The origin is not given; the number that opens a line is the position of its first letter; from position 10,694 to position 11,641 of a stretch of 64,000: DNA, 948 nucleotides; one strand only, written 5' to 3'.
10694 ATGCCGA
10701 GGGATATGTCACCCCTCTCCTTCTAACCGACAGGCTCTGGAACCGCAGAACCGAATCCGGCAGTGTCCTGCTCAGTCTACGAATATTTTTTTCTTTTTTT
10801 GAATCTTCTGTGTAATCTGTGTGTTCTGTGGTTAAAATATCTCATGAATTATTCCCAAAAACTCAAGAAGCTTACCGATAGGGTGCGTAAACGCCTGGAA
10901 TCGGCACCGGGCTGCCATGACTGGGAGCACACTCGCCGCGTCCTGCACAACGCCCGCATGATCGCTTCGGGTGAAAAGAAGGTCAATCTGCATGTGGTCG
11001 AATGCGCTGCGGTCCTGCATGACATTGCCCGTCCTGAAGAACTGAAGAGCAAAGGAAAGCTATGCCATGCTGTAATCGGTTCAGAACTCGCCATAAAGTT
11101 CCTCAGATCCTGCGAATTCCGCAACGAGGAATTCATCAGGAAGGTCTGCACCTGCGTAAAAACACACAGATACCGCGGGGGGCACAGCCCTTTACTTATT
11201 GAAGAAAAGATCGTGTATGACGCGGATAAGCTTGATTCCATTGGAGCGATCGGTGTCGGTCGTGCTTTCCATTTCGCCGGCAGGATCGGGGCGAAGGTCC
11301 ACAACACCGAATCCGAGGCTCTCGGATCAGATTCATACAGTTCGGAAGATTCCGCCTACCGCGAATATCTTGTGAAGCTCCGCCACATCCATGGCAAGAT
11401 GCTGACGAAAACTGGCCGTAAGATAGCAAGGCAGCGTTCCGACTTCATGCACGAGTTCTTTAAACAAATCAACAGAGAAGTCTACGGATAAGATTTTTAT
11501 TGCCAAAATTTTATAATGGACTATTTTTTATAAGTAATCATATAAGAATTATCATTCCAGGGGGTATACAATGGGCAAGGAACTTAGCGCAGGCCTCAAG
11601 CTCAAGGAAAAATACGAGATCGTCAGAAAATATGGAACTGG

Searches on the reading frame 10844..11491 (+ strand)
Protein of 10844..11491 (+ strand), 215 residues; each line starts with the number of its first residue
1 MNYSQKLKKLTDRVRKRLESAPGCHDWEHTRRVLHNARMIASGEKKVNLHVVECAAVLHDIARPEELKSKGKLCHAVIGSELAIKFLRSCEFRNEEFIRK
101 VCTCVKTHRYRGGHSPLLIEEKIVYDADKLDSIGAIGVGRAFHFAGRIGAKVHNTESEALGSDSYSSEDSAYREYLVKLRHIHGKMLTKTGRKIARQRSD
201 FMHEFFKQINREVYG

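Call 23: find_homologous_proteins(query=window:10844-11491:+, max_evalue=1e-20)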
Query window:10844-11491:+ (215 aa): 2722 proteins with E <= 1e-20 among 2939 candidates; the best 120 are listed.
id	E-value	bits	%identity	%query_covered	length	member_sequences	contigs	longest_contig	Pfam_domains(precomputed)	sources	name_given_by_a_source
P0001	1.5e-129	448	91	100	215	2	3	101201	PF01966.29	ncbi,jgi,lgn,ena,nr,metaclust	ncbi:MAG TPA: phosphohydrolase [Lentisphaeria bacterium]|nr:MAG: hypothetical protein A2X48_13245 [L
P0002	5.0e-126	436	89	95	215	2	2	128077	PF01966.29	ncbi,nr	ncbi:MAG TPA: phosphohydrolase [Lentisphaeria bacterium]|nr:MAG: hypothetical protein A2X45_17890 [L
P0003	1.3e-124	432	88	100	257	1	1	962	PF01966.29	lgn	-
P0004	1.9e-122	425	87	100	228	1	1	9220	PF01966.29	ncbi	-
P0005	4.7e-122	423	87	100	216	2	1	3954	PF01966.29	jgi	-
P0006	4.1e-120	417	86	100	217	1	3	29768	PF01966.29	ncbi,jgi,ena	-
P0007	1.8e-117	409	83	100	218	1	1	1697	PF01966.29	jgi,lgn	jgi:uncharacterized protein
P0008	1.9e-116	405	83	100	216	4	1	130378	PF01966.29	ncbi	-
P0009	2.9e-116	405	83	99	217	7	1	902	PF01966.29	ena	-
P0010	6.2e-116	403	84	99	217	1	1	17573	PF01966.29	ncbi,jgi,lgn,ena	ncbi:MAG: HD domain-containing protein [Victivallales bacterium]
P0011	5.6e-115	400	82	100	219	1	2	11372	PF01966.29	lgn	-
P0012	1.6e-114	399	82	100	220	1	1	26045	PF01966.29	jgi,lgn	jgi:uncharacterized protein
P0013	1.7e-114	399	83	100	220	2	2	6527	PF01966.29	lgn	-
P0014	1.5e-113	396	81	100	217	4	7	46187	PF01966.29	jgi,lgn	jgi:uncharacterized protein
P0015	3.8e-111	388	81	100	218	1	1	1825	PF01966.29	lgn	-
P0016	4.1e-111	388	80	100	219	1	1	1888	PF01966.29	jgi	jgi:uncharacterized protein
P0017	5.3e-109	381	80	99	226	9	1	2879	PF01966.29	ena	-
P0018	1.2e-84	301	62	100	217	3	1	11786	PF01966.29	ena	-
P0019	6.8e-84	299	63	99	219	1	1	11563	PF01966.29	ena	-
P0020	2.7e-83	297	62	98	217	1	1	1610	PF01966.29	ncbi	-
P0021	5.7e-83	296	62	99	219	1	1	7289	PF24391.2,PF01966.29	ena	-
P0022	8.0e-83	295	65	99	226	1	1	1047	PF01966.29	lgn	-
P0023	1.2e-82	295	60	99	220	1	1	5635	PF01966.29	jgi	jgi:uncharacterized protein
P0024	1.7e-82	294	63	97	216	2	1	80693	PF01966.29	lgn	-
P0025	2.2e-82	294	62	98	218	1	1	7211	PF01966.29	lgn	-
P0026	2.6e-82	294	62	98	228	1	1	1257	PF01966.29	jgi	jgi:uncharacterized protein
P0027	3.3e-82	293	61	98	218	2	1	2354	PF01966.29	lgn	-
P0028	6.3e-82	292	63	97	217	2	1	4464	PF01966.29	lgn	-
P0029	1.9e-81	291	61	100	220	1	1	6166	PF01966.29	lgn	-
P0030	2.5e-81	290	61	97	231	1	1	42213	PF01966.29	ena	-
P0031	5.4e-81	289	63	97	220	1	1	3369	PF01966.29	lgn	-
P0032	2.8e-80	287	60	99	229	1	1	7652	PF01966.29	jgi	-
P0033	4.0e-80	287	61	99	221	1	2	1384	PF01966.29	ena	-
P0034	4.8e-80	286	59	98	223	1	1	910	PF01966.29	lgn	-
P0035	5.8e-80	286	58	99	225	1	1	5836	PF01966.29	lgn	-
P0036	6.7e-80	286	59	99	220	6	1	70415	PF01966.29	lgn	-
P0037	9.8e-80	285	59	100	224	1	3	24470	PF01966.29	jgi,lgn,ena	-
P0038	1.3e-79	285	59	99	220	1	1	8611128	PF01966.29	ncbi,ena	-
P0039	1.9e-79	284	59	100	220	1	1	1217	PF01966.29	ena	-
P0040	2.8e-79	284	62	99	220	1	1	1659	PF01966.29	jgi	jgi:uncharacterized protein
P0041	3.1e-79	284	58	99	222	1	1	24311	PF01966.29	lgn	-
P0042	7.2e-79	282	56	99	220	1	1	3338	PF01966.29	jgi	jgi:uncharacterized protein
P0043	7.2e-79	282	85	69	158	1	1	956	PF01966.29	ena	-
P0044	8.3e-79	282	59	100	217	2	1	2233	PF01966.29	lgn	-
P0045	9.9e-79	282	59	98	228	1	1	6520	PF01966.29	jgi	-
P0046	1.0e-78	282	58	100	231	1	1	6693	PF01966.29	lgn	-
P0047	1.1e-78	282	59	100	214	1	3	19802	PF01966.29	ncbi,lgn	-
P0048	1.3e-78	282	61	95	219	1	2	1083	PF01966.29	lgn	-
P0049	1.4e-78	281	57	99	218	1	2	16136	PF01966.29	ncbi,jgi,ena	-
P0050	5.5e-78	280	58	100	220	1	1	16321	PF01966.29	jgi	jgi:uncharacterized protein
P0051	7.7e-78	279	59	99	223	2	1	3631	PF01966.29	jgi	jgi:uncharacterized protein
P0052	1.3e-77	278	60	99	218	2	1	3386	PF01966.29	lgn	-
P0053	2.3e-77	278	59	100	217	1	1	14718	PF01966.29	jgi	jgi:uncharacterized protein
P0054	3.1e-77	277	58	98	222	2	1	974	PF01966.29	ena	-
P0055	4.4e-77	277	59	96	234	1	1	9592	PF01966.29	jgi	-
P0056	9.7e-77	275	58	100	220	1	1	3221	PF01966.29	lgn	-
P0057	1.1e-76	275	60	97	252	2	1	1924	PF01966.29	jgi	jgi:uncharacterized protein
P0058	1.2e-76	275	60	99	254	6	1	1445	PF01966.29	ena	-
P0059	1.4e-76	275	58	99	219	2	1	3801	PF01966.29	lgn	-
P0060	1.4e-76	275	58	99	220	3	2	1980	PF01966.29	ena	-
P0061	1.5e-76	275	60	98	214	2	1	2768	PF01966.29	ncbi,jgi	jgi:uncharacterized protein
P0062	3.5e-76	274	57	97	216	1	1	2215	PF01966.29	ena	-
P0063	4.0e-76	273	60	100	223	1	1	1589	PF01966.29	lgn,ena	-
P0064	4.7e-76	273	60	93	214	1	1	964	PF01966.29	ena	-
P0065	5.4e-76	273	57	100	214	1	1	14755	PF01966.29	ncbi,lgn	-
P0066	9.3e-76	272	59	97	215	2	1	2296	PF01966.29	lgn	-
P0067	9.3e-76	272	56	100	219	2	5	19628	PF01966.29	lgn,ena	-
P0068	9.9e-76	272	58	100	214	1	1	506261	PF01966.29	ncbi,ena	-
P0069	1.1e-75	272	59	100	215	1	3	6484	PF01966.29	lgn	-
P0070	1.6e-75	272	60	96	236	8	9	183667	PF01966.29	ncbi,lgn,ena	-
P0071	2.3e-75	271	59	100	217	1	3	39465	PF01966.29,PF13875.13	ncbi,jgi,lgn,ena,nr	ncbi:MAG TPA: phosphohydrolase [Lentisphaeria bacterium]|nr:phosphohydrolase [Lentisphaeria bacteriu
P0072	2.4e-75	271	57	97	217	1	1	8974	PF01966.29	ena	-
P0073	2.6e-75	271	57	100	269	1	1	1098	PF01966.29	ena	-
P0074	3.0e-75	271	58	100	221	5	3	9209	PF01966.29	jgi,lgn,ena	-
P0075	4.0e-75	270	57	99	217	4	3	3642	PF01966.29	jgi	jgi:uncharacterized protein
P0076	4.4e-75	270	58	100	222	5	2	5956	PF01966.29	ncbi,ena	-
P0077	4.9e-75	270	59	98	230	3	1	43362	PF01966.29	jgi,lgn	jgi:uncharacterized protein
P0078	5.1e-75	270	58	98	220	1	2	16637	PF01966.29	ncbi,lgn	-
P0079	5.1e-75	270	59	100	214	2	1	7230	PF01966.29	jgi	jgi:uncharacterized protein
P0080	6.9e-75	269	56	98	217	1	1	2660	PF01966.29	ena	-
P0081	7.4e-75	269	58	99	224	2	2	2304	PF01966.29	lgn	-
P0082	7.6e-75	269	56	98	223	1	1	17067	PF01966.29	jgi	-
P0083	1.2e-74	269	58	100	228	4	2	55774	PF01966.29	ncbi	ncbi:MAG: HD domain-containing protein [Victivallaceae bacterium]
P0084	1.3e-74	269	58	100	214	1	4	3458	PF01966.29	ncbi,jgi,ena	-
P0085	1.4e-74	268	57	100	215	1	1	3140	PF01966.29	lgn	-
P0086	1.5e-74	268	56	100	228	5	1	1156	PF01966.29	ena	-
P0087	1.9e-74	268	58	100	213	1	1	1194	PF01966.29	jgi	jgi:uncharacterized protein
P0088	2.0e-74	268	56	98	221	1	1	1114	PF01966.29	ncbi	-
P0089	2.6e-74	268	58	97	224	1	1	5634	PF01966.29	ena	-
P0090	3.4e-74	267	56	99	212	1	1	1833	PF01966.29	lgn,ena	-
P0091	3.9e-74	267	57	97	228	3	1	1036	PF01966.29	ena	-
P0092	4.8e-74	267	59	98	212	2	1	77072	PF01966.29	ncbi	-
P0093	5.4e-74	267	62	92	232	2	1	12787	PF01966.29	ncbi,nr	ncbi:MAG: HD domain-containing protein [Lentisphaeria bacterium]|nr:HD domain-containing protein [Le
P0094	5.5e-74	266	55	98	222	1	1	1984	PF01966.29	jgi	jgi:uncharacterized protein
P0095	7.2e-74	266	59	99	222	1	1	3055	PF01966.29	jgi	-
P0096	1.0e-73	266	57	100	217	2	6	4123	PF01966.29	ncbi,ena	-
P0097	1.1e-73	266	56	94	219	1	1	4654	PF01966.29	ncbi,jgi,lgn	-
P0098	1.1e-73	266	57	98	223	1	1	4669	PF01966.29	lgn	-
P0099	1.4e-73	265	58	99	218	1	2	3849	PF01966.29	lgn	-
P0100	1.4e-73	265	61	93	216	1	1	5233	PF01966.29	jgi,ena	-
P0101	1.4e-73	265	57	94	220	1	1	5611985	PF01966.29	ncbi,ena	-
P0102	1.4e-73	265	56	99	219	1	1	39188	PF01966.29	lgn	-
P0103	2.0e-73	265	58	97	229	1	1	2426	PF01966.29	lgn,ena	-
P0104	2.1e-73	265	58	100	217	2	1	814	PF01966.29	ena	-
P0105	2.1e-73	265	61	93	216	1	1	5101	PF01966.29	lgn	-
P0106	2.3e-73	264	57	98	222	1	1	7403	PF01966.29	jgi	-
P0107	2.4e-73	264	57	100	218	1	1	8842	PF01966.29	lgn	-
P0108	2.5e-73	264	61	93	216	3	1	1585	PF01966.29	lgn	-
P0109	3.0e-73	264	55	99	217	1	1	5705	PF01966.29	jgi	jgi:uncharacterized protein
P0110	3.2e-73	264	60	99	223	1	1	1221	PF01966.29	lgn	-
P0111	3.3e-73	264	55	99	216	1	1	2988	PF01966.29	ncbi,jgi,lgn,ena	ncbi:MAG: HD domain-containing protein [Victivallaceae bacterium]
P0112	3.6e-73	264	57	100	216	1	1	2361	PF01966.29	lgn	-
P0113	3.7e-73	264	57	100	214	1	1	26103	PF01966.29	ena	-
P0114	4.4e-73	264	57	100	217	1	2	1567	PF01966.29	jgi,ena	-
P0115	5.0e-73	263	60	93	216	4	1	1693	PF01966.29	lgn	-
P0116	5.4e-73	263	56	96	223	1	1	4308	PF01966.29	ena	-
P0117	7.7e-73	263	54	100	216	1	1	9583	PF24391.2,PF01966.29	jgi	jgi:uncharacterized protein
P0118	8.8e-73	263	55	100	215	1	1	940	PF01966.29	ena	-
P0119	8.9e-73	263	60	93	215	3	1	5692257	PF01966.29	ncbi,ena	-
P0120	9.2e-73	263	56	100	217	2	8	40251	PF01966.29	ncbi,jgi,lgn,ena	jgi:uncharacterized protein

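Call 24: find_encoding_contigs(protein=P0001, flank=3000, max_places=3)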
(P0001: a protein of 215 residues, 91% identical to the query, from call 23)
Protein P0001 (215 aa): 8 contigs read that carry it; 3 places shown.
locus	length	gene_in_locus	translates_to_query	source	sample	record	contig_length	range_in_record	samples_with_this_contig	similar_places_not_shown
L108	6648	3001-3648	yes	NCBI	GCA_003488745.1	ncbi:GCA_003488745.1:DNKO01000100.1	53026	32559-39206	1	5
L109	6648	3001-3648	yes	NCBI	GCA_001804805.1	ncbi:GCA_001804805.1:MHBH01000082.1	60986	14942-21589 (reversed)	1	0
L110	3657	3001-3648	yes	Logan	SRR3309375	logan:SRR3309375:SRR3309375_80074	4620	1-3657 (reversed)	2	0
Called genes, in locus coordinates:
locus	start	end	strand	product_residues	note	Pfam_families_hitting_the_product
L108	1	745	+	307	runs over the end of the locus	PF00145:DNA_methylase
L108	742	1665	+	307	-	PF00145:DNA_methylase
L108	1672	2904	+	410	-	PF13391:HNH_2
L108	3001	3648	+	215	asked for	PF01966:HD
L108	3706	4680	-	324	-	PF00149:Metallophos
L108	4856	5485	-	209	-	-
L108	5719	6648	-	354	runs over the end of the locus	-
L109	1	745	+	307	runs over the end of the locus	PF00145:DNA_methylase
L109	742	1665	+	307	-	PF00145:DNA_methylase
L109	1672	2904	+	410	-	PF13391:HNH_2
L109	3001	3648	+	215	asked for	PF01966:HD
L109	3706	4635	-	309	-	PF00149:Metallophos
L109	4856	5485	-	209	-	-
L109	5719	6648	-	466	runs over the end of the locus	-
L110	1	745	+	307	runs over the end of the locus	PF00145:DNA_methylase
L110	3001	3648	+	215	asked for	PF01966:HD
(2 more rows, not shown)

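Call 25: find_encoding_contigs(protein=P0002, flank=3000, max_places=2)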
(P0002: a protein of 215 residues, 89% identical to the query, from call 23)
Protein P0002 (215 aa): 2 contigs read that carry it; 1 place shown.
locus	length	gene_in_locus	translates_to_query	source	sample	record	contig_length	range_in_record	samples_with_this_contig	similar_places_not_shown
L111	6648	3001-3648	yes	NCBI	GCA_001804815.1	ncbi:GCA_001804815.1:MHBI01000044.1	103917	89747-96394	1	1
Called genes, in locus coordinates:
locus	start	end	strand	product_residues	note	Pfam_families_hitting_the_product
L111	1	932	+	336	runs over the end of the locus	PF01208:URO-D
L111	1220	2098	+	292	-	-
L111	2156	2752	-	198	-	PF00163:Ribosomal_S4, PF01479:S4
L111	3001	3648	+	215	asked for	PF01966:HD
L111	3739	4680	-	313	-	PF00149:Metallophos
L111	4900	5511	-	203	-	-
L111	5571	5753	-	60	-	-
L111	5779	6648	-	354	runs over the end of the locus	PF01208:URO-D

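Call 26: find_encoding_contigs(protein=P0008, flank=3000, max_places=2)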
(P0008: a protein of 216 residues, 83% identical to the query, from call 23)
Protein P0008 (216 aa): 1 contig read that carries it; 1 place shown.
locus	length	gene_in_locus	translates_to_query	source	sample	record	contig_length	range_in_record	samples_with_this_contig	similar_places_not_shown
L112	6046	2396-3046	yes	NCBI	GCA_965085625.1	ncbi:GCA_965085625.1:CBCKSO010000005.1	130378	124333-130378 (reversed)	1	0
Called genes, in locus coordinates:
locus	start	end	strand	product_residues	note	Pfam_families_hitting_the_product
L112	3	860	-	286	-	?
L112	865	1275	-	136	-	-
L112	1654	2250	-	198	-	PF00163:Ribosomal_S4, PF01479:S4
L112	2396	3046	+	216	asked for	PF01966:HD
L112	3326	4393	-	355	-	PF01208:URO-D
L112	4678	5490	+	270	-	PF12833:HTH_18, PF00165:HTH_AraC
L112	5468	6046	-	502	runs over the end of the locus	PF03747:ADP_ribosyl_GH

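Call 27: find_encoding_contigs(protein=P0014, flank=3000, max_places=3)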
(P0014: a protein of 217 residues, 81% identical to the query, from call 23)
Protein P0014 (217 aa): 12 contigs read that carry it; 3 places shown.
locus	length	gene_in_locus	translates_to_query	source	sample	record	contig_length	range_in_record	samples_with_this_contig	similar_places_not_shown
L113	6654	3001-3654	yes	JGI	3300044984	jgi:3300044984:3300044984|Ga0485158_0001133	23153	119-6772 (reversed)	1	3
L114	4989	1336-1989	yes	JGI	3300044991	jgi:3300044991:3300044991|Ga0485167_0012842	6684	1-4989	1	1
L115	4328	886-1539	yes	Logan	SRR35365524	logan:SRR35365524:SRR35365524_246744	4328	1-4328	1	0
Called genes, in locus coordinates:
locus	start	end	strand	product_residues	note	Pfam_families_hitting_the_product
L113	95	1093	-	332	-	-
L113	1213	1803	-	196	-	PF13248:Zn_ribbon_3 (faint), PF13717:Zn_ribbon_4 (weak)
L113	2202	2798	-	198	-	PF00163:Ribosomal_S4, PF01479:S4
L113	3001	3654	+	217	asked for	PF01966:HD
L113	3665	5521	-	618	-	-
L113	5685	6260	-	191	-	PF13302:Acetyltransf_3 (weak), PF13420:Acetyltransf_4, PF00583:Acetyltransf_1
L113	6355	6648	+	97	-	-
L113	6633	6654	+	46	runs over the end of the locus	?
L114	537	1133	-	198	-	PF00163:Ribosomal_S4, PF01479:S4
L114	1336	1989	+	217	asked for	PF01966:HD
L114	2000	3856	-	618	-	-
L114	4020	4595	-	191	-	PF13302:Acetyltransf_3 (weak), PF13420:Acetyltransf_4, PF00583:Acetyltransf_1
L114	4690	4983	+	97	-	-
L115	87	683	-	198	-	PF00163:Ribosomal_S4, PF01479:S4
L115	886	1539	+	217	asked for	PF01966:HD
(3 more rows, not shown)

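Call 53: find_encoding_contigs(protein=P0004, flank=1500, max_places=1)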
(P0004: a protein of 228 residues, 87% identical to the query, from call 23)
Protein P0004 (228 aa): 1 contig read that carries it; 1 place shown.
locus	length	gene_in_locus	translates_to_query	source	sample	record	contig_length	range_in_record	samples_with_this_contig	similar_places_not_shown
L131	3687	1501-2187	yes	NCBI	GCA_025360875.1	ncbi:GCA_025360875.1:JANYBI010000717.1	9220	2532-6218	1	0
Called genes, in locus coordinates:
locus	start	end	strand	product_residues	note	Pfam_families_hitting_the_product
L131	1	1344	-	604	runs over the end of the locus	PF13485:Peptidase_MA_2 (faint), PF07607:DUF1570 (weak)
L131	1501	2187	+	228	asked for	PF01966:HD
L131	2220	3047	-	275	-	PF00165:HTH_AraC (weak), PF12833:HTH_18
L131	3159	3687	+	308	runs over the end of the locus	PF00892:EamA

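Call 54: find_encoding_contigs(protein=P0006, flank=1500, max_places=1)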
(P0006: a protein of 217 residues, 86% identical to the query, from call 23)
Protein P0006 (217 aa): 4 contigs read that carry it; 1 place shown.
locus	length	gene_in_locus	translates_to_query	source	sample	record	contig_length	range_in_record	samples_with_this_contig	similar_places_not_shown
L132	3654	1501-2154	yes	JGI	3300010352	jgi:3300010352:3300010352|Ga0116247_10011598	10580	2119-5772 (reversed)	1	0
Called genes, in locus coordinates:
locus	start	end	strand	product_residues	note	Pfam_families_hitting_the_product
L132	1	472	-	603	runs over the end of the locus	PF13231:PMT_2 (weak)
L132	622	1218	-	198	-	PF00163:Ribosomal_S4, PF01479:S4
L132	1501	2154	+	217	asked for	PF01966:HD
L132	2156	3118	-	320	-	PF00149:Metallophos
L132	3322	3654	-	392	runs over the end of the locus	PF02743:dCache_1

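Call 55: find_encoding_contigs(protein=P0003, flank=1500, max_places=1)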
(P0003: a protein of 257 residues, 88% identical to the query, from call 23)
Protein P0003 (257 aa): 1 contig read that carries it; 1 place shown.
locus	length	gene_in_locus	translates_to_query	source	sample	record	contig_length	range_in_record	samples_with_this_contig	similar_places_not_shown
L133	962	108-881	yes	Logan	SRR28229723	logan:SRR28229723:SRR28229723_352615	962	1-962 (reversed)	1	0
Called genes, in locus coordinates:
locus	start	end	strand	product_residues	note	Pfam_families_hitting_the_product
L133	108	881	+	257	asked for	PF01966:HD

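Call 56: find_encoding_contigs(protein=P0005, flank=1500, max_places=1)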
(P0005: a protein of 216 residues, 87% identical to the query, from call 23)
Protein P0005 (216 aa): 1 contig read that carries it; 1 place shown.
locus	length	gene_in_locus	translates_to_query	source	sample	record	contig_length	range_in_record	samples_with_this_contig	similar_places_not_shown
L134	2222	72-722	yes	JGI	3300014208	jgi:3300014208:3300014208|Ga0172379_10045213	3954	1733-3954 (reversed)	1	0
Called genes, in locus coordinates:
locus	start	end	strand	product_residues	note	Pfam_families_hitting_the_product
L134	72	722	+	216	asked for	PF01966:HD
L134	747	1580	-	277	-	PF00165:HTH_AraC (faint), PF12833:HTH_18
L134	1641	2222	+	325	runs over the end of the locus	PF00892:EamA (weak)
